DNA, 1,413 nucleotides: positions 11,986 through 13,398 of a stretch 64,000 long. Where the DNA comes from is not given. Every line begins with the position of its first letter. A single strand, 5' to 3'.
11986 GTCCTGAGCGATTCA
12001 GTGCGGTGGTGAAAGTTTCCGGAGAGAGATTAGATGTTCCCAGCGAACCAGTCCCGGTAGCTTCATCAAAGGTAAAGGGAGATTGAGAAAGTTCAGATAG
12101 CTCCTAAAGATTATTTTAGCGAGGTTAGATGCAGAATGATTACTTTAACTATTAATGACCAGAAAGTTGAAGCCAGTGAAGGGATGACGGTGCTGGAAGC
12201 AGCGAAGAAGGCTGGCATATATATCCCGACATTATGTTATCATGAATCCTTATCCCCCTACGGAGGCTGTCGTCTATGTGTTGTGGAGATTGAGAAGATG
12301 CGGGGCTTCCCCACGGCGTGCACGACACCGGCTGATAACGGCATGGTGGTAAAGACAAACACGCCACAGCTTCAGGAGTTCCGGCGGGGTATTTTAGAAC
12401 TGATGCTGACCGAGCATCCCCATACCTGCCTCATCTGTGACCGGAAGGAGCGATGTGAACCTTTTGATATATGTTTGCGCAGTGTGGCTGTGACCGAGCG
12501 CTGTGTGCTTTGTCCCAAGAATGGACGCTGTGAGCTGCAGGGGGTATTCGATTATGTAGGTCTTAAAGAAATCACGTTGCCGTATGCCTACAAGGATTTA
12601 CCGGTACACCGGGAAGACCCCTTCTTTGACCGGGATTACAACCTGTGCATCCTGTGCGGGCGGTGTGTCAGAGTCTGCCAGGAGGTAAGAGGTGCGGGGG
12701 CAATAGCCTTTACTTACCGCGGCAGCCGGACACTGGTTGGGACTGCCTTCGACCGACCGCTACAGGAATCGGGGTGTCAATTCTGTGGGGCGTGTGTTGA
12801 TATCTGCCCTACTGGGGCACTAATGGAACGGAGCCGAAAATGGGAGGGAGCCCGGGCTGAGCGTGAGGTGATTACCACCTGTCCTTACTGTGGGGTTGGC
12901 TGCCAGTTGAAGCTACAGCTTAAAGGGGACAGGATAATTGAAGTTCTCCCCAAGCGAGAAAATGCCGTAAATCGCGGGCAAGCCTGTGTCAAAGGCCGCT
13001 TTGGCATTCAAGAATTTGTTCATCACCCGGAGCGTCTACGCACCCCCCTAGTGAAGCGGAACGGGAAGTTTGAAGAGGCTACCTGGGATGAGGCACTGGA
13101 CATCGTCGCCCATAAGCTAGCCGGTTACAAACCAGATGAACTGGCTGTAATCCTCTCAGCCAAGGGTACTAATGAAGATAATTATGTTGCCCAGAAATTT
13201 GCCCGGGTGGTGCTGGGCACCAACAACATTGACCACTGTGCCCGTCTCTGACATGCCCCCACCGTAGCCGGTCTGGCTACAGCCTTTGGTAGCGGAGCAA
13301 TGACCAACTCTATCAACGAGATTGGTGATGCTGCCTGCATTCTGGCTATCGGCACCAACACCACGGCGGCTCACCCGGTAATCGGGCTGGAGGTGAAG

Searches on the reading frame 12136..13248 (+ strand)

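Call 53: search_protein_families(library=pfam, proteins=[window:12136-13248:+], max_evalue=0.0001)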
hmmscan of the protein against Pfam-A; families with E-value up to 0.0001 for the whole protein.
window:12136-13248:+ (371 aa): 12 families
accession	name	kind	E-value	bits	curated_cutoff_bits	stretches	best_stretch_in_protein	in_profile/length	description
PF13510.11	Fer2_4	-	1.4e-22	80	22.8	1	1-76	3-81/82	2Fe-2S iron-sulfur cluster binding domain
PF04879.21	Molybdop_Fe4S4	-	6.4e-16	58.5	22.7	1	244-293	3-52/55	Molybdopterin oxidoreductase Fe4S4 domain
PF00384.28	Molybdopterin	-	9e-14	51.7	24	1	300-371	1-81/353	Molybdopterin oxidoreductase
PF10588.14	NADH-G_4Fe-4S_3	-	3.2e-12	46.2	27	1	83-108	1-26/40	NADH-ubiquinone oxidoreductase-G iron-sulfur binding region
PF22117.2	Fer4_Nqo3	-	5.9e-12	46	27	1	163-229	3-66/67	NADH-quinone oxidoreductase subunit 3, ferredoxin-like domain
PF12838.12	Fer4_7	-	5.7e-09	36.7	27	1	171-228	2-52/52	4Fe-4S dicluster domain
PF00111.32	Fer2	-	1e-08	35.4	21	1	6-64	3-74/77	2Fe-2S iron-sulfur cluster binding domain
PF00037.32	Fer4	-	1.6e-08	34.4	21.1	1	211-229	5-23/24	4Fe-4S binding domain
PF13237.11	Fer4_10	-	2.2e-05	24.7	25.5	1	166-225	4-53/53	4Fe-4S dicluster domain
PF13187.11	Fer4_9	-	6e-05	23.4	27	1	171-228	2-51/52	4Fe-4S dicluster domain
PF14697.11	Fer4_21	-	8.5e-05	23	35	1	169-227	6-55/59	4Fe-4S dicluster domain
PF12837.12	Fer4_6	-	9.4e-05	22.6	25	1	164-181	2-19/24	4Fe-4S binding domain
